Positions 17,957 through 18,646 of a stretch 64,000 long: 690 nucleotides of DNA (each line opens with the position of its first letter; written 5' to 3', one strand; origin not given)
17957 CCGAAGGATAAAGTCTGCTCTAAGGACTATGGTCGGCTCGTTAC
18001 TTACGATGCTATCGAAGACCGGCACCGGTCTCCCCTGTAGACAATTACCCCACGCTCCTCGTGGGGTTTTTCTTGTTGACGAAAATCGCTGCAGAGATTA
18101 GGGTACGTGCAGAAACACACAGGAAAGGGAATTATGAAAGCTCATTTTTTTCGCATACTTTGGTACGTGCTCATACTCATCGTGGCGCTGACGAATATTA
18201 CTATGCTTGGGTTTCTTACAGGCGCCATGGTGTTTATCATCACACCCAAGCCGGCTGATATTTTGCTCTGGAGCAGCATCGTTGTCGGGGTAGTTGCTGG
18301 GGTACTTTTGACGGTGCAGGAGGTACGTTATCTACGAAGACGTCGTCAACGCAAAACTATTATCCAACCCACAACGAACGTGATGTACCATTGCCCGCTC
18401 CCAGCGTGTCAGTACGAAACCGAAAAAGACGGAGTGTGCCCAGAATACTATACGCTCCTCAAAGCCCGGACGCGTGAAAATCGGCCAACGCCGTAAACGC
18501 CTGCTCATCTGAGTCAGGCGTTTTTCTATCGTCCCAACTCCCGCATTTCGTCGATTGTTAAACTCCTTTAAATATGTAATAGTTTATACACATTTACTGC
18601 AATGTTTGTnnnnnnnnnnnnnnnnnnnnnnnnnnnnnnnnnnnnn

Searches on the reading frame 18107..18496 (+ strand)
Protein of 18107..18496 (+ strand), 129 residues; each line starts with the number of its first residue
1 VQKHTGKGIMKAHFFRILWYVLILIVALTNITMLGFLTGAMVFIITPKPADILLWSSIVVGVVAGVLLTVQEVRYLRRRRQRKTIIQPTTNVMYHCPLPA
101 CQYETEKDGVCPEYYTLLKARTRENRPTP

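Call 3: search_protein_families(library=pfam, proteins=[window:18107-18496:+], max_evalue=0.1)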
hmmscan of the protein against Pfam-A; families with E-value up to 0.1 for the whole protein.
window:18107-18496:+ (129 aa): 4 families
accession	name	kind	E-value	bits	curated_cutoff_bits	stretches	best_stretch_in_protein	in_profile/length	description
PF04932.20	Wzy_C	-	0.0034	17.6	31.7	1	18-80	4-68/149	O-Antigen ligase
PF23933.1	DUF7269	-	0.023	15.2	29.1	1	36-84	6-52/162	Family of unknown function (DUF7269)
PF02656.20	DUF202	-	0.084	13.8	23.4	0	32-81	16-68/68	Domain of unknown function (DUF202)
PF01102.23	Glycophorin_A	-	0.097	13.4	30.1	0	57-89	62-94/114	Glycophorin A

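Call 4: search_protein_families(library=ncbifam, proteins=[window:18107-18496:+], max_evalue=0.1)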
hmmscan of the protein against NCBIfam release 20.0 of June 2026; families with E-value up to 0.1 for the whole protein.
window:18107-18496:+ (129 aa): 2 families
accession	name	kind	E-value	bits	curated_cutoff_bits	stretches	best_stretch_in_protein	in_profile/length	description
TIGR00836.1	amt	subfamily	0.03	13.2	343.3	1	20-70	243-295/406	ammonium transporter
NF047839.1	PspM_Rv2743c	equivalog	0.098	12.6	80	0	30-85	19-72/220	phage shock envelope stress response protein PspM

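Call 24: find_homologous_proteins(query=window:18134-18493:+, max_evalue=10)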
Query seq(120 aa) (120 aa): 1 proteins with E <= 10 among 11 candidates.
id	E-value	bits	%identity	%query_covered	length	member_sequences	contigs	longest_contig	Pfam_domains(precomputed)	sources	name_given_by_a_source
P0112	1.7e-58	214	100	81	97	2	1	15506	-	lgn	-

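Call 45: search_protein_families(library=padloc, proteins=[window:18134-18496:+], max_evalue=0.01)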
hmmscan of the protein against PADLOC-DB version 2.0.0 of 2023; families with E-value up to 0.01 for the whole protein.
window:18134-18496:+ (120 aa): 0 families

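Call 56: search_protein_families(library=phrogs, proteins=[window:18134-18496:+], max_evalue=0.01)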
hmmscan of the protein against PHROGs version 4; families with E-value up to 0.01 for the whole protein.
window:18134-18496:+ (120 aa): 0 families

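Call 80: find_related_loci(query=A5, collection=metagenome_contigs, flank=8000)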
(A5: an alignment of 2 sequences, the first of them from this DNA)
Query A5 (120 aa) in metagenome_contigs; peptide patterns used: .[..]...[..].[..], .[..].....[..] (x = any residue, [..] = any of these).
178 stretches matched a pattern, but none encodes a relative of the query by tblastn (E <= 1e-3).
